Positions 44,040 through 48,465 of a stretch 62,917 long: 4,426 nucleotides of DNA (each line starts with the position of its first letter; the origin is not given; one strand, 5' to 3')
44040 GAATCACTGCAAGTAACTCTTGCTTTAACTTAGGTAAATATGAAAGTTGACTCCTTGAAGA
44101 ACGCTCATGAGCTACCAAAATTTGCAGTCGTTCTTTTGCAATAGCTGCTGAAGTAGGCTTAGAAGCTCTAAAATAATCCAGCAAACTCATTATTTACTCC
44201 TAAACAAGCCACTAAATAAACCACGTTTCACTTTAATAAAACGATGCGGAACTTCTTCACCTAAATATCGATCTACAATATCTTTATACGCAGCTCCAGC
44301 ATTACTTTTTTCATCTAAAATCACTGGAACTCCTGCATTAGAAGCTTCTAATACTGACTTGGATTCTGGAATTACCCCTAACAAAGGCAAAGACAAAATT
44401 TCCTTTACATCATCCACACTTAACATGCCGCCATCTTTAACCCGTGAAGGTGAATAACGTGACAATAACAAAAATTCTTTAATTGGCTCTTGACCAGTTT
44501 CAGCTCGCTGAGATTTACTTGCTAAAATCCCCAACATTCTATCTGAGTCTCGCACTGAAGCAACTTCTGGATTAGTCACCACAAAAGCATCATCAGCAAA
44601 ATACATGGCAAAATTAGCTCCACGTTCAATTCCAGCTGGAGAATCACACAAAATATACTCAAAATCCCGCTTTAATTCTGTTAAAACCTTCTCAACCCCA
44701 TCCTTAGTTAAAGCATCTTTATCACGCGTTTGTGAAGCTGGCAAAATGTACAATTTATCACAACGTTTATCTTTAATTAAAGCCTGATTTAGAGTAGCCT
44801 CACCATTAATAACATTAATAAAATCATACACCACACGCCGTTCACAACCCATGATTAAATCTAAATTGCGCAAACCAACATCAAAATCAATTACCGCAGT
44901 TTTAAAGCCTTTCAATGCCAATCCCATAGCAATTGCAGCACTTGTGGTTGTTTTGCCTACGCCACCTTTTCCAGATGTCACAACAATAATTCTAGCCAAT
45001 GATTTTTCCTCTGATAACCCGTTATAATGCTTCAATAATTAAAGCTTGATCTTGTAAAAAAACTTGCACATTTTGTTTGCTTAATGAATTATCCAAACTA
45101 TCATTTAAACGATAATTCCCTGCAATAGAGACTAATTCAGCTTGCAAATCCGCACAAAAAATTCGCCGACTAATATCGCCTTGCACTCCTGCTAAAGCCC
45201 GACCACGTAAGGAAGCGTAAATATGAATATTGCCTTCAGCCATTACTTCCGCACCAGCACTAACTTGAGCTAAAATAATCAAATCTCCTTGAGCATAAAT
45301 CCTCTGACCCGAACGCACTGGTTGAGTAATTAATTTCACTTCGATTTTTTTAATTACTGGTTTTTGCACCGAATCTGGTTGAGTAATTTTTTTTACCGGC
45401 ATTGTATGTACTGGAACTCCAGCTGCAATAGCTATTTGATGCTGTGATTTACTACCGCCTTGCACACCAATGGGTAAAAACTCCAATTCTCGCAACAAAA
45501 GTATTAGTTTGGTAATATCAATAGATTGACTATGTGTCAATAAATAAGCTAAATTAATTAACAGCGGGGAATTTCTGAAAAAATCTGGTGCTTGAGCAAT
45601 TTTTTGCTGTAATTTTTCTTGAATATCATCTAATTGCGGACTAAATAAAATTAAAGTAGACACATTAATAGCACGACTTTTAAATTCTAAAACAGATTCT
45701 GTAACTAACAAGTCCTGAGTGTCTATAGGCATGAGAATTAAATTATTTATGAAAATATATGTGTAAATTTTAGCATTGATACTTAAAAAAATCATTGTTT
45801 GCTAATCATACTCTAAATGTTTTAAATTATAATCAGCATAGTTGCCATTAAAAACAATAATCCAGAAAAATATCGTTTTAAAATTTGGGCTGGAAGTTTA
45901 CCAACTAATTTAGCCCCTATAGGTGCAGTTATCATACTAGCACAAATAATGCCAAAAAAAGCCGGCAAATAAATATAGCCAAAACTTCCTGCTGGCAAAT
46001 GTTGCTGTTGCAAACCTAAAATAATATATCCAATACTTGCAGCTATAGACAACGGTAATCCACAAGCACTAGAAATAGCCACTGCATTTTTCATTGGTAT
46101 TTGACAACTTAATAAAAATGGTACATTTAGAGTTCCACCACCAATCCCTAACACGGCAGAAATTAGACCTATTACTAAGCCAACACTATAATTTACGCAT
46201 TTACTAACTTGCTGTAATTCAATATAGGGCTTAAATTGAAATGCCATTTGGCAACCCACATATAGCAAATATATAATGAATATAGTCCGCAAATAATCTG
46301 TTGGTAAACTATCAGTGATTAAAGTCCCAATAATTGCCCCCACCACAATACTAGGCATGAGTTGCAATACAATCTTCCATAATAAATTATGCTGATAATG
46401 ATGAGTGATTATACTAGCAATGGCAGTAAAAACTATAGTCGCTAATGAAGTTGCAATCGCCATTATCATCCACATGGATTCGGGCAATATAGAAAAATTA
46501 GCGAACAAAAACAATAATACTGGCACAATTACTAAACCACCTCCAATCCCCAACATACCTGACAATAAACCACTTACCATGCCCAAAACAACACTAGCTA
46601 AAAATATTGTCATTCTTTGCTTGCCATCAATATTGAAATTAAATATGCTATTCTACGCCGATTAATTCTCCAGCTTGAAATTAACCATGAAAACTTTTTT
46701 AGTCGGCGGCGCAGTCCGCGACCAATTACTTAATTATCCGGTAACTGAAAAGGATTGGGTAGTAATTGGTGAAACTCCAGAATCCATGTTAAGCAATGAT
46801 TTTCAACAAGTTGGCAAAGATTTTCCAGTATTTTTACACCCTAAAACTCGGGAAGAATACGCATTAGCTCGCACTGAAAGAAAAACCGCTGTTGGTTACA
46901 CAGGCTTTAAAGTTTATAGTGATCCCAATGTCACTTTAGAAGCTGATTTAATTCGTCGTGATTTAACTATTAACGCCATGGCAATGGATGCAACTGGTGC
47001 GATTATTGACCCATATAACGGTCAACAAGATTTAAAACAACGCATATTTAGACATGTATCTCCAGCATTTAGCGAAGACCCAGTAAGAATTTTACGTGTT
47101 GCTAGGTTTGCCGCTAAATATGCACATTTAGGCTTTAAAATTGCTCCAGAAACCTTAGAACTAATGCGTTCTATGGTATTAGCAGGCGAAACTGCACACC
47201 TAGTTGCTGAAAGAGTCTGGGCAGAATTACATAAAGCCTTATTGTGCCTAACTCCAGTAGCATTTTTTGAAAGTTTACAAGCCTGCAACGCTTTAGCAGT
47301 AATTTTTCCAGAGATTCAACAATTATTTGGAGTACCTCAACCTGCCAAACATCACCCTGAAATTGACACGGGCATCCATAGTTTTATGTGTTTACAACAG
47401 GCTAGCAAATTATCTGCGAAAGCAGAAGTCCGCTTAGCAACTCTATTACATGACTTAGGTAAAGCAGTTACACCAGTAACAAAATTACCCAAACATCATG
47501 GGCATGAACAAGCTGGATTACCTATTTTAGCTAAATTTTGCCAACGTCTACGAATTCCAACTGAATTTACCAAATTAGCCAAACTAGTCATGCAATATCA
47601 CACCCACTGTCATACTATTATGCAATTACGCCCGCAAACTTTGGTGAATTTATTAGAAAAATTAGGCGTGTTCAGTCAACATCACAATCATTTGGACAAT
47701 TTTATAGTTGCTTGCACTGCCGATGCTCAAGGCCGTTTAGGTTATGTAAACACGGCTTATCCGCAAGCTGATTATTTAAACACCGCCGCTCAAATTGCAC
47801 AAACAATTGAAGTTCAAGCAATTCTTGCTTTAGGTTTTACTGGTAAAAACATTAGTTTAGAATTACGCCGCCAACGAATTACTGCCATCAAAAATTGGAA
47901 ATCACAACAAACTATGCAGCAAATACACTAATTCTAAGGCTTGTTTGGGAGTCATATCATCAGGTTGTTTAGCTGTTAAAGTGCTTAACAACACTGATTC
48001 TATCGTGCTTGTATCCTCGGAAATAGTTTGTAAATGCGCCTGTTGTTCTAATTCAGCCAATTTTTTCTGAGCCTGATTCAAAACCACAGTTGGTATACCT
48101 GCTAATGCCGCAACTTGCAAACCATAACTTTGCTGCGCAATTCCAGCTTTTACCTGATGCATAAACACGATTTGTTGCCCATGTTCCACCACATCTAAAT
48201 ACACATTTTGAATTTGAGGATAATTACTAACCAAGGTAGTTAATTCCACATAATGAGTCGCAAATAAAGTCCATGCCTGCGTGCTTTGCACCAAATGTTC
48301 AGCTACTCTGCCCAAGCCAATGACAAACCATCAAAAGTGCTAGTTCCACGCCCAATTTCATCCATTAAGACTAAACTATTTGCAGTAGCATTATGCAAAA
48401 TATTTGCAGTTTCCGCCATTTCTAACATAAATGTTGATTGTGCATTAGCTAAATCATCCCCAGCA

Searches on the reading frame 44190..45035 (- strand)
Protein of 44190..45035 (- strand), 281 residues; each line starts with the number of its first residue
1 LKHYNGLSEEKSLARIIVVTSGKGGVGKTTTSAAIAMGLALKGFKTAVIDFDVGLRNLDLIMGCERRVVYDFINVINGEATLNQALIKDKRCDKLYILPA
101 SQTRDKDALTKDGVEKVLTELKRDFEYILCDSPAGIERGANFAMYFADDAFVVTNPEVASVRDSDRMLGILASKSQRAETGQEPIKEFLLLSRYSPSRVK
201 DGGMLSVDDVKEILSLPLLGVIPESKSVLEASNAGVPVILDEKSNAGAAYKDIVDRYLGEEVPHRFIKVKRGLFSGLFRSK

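Call 23: search_protein_families(library=pfam, proteins=[window:44190-45035:-], max_evalue=0.00001)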
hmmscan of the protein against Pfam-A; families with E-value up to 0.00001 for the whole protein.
window:44190-45035:- (281 aa): 6 families
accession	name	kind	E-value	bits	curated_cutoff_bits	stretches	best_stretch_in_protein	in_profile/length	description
PF01656.29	CbiA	-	1.3e-18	67.6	25.4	1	17-238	1-125/125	CobQ/CobB/MinD/ParA nucleotide binding domain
PF13614.12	AAA_31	-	3.9e-18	66.4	27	1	15-168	2-161/177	AAA domain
PF10609.15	ParA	-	2.3e-16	60.4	27.1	1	14-256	3-244/246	NUBPL iron-transfer P-loop NTPase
PF09140.17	MipZ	-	1.3e-09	38.1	20.7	1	15-150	1-125/262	ATPase MipZ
PF02374.21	ArsA_ATPase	-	1.6e-07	31.3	24.3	1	17-52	3-38/305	Anion-transporting ATPase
PF06564.18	CBP_BcsQ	-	3e-06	27.4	21.3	0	16-160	3-151/234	Cellulose biosynthesis protein BcsQ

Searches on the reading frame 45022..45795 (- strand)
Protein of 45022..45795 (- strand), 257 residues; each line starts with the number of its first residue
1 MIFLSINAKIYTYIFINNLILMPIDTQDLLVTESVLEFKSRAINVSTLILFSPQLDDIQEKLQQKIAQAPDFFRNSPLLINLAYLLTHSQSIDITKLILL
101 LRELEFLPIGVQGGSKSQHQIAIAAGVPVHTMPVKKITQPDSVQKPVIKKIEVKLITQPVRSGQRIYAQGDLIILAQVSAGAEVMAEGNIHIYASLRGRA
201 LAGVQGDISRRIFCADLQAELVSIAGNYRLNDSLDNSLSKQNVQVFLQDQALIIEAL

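Call 23: search_protein_families(library=pfam, proteins=[window:45022-45795:-], max_evalue=0.00001)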
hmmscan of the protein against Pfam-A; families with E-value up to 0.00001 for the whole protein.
window:45022-45795:- (257 aa): 2 families
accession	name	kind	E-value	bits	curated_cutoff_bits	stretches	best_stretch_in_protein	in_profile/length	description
PF03775.22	MinC_C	-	5.2e-33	113.5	33.2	1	156-255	2-102/102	Septum formation inhibitor MinC, C-terminal domain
PF05209.18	MinC_N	-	2.6e-15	56.7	27.3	1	36-108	1-71/71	Septum formation inhibitor MinC, N-terminal domain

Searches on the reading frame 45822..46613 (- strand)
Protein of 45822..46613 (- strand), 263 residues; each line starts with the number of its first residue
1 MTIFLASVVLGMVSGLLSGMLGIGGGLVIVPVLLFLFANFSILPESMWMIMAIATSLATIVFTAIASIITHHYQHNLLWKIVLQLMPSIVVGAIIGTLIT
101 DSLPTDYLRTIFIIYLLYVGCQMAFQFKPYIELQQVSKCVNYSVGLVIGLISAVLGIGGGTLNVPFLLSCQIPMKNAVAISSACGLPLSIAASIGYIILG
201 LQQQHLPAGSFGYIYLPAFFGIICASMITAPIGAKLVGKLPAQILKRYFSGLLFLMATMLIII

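Call 23: search_protein_families(library=pfam, proteins=[window:45822-46613:-], max_evalue=0.00001)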
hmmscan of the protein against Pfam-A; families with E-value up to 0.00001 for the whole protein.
window:45822-46613:- (263 aa): 1 family
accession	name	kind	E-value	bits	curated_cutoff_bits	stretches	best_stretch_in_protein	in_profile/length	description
PF01925.25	TauE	-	4.3e-50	171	32.6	1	9-258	3-235/237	Sulfite exporter TauE/SafE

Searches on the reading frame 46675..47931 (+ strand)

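Call 23: search_protein_families(library=pfam, proteins=[window:46675-47931:+], max_evalue=0.00001)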
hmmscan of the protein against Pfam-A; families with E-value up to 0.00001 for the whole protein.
window:46675-47931:+ (418 aa): 3 families
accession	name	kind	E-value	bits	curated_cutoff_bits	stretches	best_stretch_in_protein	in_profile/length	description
PF01743.26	PolyA_pol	-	1.4e-18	67.9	23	1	8-125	2-125/126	Poly A polymerase head domain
PF12627.12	PolyA_pol_RNAbd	-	8.3e-12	45.1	22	1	153-215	1-61/64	Probable RNA and SrmB- binding site of polymerase A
PF01966.28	HD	-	8.6e-09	36.1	22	1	233-310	2-87/116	HD domain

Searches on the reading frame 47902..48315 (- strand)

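Call 23: search_protein_families(library=pfam, proteins=[window:47902-48315:-], max_evalue=0.00001)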
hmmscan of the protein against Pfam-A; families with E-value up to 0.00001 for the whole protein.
window:47902-48315:- (137 aa): 1 family
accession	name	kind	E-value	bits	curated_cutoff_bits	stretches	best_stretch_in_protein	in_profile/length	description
PF00488.27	MutS_V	-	3.4e-25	89.6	30.2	1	4-90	102-188/188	MutS domain V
